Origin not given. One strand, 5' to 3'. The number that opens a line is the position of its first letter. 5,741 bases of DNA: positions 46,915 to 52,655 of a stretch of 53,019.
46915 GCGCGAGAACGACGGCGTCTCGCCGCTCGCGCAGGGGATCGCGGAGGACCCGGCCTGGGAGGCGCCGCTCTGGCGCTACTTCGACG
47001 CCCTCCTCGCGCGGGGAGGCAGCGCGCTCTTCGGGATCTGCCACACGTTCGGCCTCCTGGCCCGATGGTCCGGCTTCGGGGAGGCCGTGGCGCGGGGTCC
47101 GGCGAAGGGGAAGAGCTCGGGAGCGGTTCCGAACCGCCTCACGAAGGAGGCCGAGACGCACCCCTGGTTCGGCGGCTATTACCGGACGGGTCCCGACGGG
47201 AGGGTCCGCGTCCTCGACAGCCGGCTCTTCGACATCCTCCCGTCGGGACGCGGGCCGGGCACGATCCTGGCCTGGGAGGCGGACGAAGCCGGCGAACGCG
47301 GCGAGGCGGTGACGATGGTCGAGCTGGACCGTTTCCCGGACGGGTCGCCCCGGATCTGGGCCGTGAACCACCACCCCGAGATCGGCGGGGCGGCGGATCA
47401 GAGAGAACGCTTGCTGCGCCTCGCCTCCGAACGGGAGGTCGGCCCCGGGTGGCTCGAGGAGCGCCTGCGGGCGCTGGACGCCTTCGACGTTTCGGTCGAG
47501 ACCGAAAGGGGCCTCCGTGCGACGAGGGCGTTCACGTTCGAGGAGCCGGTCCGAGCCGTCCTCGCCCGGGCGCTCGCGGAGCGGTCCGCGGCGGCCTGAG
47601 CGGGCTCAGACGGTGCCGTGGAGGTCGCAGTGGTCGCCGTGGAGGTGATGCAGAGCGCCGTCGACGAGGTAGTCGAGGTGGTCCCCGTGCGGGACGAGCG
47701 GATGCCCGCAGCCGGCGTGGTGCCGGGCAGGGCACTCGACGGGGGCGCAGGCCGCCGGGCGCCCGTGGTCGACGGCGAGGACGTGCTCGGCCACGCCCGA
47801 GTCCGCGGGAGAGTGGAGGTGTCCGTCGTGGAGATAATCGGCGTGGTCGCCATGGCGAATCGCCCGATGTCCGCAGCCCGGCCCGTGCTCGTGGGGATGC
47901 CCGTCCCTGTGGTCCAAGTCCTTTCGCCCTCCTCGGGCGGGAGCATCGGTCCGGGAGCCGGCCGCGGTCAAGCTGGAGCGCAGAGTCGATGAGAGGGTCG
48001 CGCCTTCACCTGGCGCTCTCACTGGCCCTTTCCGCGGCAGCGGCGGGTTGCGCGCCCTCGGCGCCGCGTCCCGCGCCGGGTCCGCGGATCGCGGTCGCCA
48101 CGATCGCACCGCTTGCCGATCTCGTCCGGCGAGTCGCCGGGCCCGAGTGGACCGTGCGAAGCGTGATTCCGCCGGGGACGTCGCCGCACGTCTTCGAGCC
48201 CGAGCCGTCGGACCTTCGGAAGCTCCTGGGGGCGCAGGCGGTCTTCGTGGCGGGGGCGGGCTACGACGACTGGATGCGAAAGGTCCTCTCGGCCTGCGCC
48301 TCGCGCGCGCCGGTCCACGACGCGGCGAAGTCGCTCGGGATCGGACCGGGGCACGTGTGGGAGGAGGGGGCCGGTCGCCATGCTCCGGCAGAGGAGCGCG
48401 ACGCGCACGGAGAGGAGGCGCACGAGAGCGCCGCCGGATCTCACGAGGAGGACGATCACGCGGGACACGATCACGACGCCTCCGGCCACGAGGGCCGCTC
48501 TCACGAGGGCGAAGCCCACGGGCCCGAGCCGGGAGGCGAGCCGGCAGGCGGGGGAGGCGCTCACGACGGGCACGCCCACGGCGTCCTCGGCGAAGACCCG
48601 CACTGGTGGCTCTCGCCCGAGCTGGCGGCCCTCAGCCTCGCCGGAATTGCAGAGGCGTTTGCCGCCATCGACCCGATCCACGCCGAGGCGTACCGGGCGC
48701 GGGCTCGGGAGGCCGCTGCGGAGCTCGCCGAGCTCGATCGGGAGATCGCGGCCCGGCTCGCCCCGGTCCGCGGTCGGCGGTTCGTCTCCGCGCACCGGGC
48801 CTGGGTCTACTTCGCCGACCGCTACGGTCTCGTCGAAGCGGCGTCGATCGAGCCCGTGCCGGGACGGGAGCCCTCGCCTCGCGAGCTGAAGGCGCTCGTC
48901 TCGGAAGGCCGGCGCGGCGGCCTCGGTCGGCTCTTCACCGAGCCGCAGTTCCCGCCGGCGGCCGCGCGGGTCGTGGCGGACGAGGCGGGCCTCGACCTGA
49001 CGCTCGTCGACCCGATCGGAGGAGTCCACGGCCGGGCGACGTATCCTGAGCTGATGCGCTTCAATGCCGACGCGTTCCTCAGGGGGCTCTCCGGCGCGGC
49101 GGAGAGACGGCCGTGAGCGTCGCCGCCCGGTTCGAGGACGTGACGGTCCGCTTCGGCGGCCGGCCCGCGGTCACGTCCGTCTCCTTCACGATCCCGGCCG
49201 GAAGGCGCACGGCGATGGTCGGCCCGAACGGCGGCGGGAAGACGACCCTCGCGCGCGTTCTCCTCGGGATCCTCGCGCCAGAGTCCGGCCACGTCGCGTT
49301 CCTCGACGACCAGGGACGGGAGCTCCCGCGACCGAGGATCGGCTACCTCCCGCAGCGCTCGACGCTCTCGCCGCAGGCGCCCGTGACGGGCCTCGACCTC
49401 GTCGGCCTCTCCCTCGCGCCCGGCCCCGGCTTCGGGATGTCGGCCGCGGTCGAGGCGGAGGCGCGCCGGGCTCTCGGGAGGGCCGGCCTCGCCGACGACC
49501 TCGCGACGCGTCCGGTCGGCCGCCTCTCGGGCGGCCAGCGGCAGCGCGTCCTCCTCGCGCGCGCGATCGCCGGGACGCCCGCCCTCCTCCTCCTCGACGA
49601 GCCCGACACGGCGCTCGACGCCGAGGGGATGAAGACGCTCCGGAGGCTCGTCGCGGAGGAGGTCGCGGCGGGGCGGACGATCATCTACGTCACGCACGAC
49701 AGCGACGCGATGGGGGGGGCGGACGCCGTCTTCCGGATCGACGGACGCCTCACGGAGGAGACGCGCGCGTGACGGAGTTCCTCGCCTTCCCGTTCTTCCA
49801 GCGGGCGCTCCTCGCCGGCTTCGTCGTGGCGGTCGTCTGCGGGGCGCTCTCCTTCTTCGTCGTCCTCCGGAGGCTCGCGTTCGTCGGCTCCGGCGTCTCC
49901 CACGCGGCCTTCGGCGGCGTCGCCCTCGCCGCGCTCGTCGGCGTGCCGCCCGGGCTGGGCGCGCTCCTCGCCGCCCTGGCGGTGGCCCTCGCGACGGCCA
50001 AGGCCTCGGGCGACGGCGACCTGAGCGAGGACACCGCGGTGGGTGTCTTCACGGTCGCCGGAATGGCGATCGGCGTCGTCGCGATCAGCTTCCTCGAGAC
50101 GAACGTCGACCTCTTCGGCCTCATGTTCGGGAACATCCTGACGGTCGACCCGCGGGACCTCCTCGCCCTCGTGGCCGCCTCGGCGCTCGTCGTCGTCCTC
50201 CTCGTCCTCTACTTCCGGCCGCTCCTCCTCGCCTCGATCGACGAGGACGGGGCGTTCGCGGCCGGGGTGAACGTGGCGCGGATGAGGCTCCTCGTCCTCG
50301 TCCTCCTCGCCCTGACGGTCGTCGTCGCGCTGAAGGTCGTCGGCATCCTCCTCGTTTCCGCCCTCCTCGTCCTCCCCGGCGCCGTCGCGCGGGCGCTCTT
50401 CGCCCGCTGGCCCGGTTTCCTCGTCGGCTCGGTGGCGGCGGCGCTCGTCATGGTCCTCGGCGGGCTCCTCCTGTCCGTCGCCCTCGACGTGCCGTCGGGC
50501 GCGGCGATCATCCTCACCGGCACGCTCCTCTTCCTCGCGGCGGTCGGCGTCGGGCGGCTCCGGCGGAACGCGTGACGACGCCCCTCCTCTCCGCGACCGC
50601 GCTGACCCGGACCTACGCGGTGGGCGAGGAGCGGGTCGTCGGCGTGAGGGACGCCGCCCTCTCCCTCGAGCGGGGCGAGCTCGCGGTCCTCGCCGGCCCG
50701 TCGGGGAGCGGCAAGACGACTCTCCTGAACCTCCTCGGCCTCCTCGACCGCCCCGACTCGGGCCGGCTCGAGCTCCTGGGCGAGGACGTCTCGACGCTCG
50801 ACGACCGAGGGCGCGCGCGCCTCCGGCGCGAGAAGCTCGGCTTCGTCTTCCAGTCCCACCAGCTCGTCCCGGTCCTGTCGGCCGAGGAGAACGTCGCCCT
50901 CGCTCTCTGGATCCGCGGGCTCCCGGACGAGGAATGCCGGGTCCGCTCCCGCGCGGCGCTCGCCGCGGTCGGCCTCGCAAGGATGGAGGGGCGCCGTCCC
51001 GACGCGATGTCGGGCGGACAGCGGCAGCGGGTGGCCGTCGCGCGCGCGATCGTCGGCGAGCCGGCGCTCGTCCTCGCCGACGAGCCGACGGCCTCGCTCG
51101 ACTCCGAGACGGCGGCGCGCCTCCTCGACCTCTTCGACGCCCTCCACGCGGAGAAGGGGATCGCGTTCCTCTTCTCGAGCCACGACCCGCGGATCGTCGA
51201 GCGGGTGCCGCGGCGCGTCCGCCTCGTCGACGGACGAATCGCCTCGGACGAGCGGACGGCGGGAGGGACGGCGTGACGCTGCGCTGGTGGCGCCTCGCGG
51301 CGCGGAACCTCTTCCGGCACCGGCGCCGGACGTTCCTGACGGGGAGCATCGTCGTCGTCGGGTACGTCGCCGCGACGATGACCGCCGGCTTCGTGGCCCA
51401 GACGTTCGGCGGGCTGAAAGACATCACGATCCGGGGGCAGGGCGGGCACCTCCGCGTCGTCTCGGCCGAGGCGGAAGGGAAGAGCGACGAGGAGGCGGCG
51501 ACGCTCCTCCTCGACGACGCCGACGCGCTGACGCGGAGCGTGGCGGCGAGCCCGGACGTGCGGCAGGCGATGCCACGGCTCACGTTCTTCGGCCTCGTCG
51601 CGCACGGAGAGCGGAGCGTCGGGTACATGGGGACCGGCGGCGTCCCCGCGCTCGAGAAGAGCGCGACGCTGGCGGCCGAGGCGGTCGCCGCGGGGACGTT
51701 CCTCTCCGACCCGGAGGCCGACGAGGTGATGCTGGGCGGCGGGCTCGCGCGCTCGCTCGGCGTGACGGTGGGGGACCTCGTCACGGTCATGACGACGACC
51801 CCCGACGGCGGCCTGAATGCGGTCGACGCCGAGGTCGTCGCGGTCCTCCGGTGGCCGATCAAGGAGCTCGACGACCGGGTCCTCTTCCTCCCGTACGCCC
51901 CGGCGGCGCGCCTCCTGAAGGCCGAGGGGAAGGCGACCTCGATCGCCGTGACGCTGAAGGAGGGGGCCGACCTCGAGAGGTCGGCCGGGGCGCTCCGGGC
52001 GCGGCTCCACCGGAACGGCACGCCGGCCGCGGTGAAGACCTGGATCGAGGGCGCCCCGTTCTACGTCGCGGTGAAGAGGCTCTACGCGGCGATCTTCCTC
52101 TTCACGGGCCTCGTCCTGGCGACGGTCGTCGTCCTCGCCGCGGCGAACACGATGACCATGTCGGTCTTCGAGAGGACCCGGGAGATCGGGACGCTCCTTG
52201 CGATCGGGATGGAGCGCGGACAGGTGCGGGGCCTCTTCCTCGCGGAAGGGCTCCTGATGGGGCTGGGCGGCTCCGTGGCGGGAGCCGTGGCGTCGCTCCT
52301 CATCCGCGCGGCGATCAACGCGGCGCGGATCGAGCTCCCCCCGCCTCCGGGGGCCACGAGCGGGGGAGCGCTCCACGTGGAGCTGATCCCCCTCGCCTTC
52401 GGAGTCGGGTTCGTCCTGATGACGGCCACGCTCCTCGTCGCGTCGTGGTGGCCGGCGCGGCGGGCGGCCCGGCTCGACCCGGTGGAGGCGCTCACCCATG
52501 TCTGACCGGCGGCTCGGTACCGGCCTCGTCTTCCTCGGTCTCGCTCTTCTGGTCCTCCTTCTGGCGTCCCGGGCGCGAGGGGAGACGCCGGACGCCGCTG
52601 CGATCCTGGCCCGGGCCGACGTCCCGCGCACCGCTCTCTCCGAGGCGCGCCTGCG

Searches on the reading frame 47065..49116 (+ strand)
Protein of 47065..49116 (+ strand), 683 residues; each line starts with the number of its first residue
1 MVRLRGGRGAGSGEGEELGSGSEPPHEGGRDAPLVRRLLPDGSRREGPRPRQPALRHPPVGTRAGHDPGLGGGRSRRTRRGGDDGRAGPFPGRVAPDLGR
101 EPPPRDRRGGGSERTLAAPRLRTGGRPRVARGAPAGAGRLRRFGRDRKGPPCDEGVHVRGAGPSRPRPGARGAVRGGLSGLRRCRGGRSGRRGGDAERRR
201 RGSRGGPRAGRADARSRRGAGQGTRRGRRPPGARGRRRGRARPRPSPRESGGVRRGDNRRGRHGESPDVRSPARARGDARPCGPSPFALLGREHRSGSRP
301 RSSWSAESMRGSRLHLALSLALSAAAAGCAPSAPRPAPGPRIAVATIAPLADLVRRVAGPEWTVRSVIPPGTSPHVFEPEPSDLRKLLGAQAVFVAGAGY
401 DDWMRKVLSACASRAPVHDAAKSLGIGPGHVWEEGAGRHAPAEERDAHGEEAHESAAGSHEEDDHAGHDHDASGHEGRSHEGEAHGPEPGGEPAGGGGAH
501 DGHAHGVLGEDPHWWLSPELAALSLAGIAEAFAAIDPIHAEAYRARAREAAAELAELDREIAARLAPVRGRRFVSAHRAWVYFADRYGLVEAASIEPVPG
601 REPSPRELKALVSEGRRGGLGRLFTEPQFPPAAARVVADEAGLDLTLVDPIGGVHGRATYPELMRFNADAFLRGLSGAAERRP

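Call 67: search_protein_families(library=pfam, proteins=[window:47065-49116:+], max_evalue=0.00001)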
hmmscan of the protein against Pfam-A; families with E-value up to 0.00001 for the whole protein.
window:47065-49116:+ (683 aa): 1 family
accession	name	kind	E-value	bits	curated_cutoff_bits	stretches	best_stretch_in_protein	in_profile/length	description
PF01297.22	ZnuA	-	2.6e-64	217.7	29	1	344-671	2-260/263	Zinc-uptake complex component A periplasmic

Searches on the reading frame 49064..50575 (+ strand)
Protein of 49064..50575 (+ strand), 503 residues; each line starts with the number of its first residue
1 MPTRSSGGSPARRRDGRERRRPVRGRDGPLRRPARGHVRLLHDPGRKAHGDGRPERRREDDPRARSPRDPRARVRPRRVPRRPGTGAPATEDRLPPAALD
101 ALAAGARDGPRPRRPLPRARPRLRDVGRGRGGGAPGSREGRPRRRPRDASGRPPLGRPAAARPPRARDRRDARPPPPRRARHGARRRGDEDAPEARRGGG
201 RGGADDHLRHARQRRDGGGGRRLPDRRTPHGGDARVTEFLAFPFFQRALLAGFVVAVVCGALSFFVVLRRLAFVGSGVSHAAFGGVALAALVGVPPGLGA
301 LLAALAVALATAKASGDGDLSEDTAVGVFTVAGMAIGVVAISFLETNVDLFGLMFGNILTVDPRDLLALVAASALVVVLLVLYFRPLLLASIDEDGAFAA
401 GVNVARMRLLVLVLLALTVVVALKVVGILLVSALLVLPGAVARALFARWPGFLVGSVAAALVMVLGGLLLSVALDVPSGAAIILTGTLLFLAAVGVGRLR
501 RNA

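Call 67: search_protein_families(library=pfam, proteins=[window:49064-50575:+], max_evalue=0.00001)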
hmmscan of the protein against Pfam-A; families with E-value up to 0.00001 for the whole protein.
window:49064-50575:+ (503 aa): 1 family
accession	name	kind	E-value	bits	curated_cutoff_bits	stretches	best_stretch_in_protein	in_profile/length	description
PF00950.22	ABC-3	-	1.5e-60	205.3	20.1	1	242-494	2-255/258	ABC 3 transport family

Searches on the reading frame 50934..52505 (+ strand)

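Call 67: search_protein_families(library=pfam, proteins=[window:50934-52505:+], max_evalue=0.00001)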
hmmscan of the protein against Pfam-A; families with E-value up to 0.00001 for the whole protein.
window:50934-52505:+ (523 aa): 1 family
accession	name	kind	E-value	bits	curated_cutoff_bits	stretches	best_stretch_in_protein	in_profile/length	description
PF02687.27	FtsX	-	3.2e-19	69.6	25.5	1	391-516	3-120/120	FtsX-like permease C-terminal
